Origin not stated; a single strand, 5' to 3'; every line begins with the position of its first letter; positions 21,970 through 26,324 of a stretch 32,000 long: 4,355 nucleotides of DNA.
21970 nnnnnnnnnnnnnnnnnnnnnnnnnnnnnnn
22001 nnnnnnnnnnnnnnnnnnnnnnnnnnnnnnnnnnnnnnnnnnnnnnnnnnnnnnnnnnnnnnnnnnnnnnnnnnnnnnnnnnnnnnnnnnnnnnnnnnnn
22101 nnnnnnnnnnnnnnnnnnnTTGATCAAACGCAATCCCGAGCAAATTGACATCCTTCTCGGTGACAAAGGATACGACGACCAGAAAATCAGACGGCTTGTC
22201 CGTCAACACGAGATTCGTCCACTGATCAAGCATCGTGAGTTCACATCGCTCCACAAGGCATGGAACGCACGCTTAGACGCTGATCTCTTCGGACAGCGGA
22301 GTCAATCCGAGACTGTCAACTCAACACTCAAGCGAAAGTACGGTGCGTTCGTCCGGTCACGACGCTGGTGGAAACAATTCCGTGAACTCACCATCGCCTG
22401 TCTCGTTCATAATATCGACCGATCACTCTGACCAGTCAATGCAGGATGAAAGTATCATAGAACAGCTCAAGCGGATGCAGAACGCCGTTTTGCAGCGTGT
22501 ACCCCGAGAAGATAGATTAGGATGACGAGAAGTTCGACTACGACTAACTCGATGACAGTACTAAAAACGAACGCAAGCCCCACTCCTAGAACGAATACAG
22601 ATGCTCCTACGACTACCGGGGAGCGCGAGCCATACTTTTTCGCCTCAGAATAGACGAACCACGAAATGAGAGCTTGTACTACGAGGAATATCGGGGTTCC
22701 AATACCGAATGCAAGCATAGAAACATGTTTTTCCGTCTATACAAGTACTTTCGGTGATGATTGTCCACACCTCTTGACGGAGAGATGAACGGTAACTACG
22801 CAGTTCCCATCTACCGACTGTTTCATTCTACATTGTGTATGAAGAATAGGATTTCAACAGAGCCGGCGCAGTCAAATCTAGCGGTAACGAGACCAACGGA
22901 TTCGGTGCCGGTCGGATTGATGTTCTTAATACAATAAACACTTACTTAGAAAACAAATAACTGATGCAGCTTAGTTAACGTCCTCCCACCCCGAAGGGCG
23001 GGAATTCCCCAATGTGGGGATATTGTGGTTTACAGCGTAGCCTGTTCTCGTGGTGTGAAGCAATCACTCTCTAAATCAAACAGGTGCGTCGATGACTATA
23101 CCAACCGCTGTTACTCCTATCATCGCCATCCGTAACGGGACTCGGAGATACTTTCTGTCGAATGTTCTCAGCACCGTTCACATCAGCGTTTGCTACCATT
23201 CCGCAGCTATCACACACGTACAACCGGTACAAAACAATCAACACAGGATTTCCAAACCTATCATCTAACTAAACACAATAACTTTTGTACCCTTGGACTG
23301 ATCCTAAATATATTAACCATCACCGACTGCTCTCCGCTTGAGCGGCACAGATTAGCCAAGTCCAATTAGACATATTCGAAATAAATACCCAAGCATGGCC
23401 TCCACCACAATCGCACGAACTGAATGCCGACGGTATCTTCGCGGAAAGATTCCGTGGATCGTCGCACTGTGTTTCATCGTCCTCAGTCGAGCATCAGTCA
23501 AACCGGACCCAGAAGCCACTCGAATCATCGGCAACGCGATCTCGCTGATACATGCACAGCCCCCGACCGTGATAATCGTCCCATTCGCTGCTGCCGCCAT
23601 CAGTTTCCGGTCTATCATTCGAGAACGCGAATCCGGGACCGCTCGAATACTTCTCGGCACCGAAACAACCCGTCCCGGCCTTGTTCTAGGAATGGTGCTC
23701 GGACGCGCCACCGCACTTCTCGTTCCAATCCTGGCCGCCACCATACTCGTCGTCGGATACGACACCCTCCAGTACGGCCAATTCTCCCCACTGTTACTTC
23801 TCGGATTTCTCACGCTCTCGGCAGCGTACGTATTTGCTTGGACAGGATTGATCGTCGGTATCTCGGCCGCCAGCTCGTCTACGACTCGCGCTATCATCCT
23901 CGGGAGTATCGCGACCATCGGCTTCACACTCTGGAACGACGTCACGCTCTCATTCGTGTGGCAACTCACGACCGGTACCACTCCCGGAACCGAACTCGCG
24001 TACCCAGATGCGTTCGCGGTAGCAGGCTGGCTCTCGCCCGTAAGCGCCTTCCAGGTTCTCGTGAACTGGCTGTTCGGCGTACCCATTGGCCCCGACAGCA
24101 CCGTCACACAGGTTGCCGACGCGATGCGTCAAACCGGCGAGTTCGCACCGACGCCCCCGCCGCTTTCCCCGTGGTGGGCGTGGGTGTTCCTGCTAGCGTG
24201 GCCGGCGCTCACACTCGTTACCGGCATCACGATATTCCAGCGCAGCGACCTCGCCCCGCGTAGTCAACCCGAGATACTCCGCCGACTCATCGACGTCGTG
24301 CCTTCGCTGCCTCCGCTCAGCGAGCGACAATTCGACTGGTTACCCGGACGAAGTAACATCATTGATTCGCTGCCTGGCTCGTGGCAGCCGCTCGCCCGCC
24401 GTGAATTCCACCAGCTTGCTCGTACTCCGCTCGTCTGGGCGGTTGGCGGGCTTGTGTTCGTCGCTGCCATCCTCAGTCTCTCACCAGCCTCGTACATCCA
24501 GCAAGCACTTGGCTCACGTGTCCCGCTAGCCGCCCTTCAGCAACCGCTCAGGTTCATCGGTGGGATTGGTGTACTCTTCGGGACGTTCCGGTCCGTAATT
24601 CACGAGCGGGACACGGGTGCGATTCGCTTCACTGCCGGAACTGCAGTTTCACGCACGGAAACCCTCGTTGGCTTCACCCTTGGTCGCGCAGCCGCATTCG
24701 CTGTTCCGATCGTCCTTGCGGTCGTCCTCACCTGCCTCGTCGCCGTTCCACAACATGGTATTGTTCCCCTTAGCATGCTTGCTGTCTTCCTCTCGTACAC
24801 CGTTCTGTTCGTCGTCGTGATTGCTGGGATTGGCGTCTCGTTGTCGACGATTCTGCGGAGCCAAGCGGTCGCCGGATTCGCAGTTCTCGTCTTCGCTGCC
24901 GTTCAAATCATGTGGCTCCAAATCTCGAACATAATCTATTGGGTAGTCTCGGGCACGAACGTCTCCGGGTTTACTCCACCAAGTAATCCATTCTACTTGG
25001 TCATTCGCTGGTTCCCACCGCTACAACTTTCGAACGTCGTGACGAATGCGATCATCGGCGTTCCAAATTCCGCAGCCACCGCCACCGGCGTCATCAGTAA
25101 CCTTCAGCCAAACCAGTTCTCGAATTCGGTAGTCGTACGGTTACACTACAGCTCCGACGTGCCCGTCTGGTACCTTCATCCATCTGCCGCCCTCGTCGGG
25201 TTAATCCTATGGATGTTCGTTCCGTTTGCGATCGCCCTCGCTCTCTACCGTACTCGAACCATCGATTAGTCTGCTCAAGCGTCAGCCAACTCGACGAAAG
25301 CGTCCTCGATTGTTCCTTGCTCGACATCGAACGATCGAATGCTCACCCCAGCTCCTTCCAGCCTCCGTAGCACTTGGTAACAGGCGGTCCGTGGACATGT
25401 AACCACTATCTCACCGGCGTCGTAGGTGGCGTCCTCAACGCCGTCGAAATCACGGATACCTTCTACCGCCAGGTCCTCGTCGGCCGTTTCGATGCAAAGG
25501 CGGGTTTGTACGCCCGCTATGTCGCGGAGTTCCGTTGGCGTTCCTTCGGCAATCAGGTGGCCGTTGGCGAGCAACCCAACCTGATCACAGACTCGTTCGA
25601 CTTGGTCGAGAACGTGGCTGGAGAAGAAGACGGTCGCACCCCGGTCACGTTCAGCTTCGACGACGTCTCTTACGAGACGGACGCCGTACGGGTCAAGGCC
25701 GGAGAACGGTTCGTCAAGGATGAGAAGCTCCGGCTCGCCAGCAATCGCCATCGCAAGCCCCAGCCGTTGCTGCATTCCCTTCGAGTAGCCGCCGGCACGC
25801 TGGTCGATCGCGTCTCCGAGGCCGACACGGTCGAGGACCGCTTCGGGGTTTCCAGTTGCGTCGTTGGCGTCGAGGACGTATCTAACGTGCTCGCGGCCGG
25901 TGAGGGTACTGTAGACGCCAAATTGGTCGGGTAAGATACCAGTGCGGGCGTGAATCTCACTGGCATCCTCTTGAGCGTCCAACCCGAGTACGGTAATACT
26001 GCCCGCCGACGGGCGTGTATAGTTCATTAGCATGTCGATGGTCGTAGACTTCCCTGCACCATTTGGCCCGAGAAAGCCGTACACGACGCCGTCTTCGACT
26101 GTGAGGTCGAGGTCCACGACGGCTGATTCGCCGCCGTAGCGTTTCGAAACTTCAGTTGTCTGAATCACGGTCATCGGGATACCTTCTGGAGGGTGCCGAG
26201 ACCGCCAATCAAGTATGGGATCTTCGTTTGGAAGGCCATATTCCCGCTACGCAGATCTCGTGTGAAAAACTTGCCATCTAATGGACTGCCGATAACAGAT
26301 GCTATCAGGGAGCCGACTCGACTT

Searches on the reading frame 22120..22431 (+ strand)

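Call 6: search_protein_families(library=pfam, proteins=[window:22120-22431:+], max_evalue=0.01)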
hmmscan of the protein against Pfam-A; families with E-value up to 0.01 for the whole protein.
window:22120-22431:+ (103 aa): 1 family
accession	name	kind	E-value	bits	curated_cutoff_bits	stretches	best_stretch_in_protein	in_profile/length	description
PF01609.27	DDE_Tnp_1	-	7.7e-09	36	23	1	3-99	73-200/200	Transposase DDE domain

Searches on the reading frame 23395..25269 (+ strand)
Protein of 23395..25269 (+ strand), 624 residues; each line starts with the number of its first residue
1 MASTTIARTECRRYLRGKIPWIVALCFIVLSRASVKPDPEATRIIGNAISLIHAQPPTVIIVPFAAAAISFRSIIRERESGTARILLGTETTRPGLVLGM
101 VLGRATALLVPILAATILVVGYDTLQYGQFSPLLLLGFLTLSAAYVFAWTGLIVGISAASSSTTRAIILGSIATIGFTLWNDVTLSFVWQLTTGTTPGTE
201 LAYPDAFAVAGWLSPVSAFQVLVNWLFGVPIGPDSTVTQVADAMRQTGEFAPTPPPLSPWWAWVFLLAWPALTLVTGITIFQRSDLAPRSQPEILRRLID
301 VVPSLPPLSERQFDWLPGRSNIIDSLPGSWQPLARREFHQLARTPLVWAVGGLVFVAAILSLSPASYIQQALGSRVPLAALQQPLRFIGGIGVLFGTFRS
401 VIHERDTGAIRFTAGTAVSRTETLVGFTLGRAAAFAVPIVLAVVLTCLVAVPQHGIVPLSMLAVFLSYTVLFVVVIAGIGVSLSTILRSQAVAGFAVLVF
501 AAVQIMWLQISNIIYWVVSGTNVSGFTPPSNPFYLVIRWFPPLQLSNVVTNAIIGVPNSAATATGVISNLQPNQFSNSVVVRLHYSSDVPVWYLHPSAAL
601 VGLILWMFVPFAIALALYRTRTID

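Call 4: search_protein_families(library=pfam, proteins=[window:23395-25269:+], max_evalue=0.01)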
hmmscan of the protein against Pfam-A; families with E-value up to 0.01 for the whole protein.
window:23395-25269:+ (624 aa): 2 families
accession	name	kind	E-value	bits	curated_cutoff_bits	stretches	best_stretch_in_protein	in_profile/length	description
PF12679.13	ABC2_membrane_2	-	7.2e-39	134.2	27.2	2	5-286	2-283/283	ABC-2 family transporter protein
PF12698.13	ABC2_membrane_3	-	3.8e-09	36.5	31.6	1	64-276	174-344/347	ABC-2 family transporter protein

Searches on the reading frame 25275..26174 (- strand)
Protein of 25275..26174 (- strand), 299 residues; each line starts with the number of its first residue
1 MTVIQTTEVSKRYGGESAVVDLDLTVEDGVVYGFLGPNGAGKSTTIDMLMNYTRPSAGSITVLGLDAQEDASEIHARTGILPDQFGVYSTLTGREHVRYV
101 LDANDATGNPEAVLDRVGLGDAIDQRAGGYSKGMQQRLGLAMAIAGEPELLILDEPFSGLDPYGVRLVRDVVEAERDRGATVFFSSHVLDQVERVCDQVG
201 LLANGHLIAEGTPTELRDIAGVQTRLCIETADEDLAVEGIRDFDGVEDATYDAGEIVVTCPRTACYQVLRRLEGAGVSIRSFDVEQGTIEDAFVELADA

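Call 6: search_protein_families(library=pfam, proteins=[window:25275-26174:-], max_evalue=0.01)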
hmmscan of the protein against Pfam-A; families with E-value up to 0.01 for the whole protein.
window:25275-26174:- (299 aa): 4 families
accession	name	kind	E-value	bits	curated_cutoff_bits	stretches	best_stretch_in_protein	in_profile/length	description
PF00005.33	ABC_tran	-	6.2e-27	95.3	25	1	21-157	3-136/137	ABC transporter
PF13304.12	AAA_21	-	1.6e-13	51.9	27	1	117-187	225-298/304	AAA domain, putative AbiEii toxin, Type IV TA system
PF13732.12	DrrA1-3_C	-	1.4e-05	26.1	27.4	1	211-296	1-80/81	ATP-binding protein DrrA1-3-like, C-terminal domain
PF13555.12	AAA_29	-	0.0066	16.6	27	0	29-50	23-43/61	P-loop containing region of AAA domain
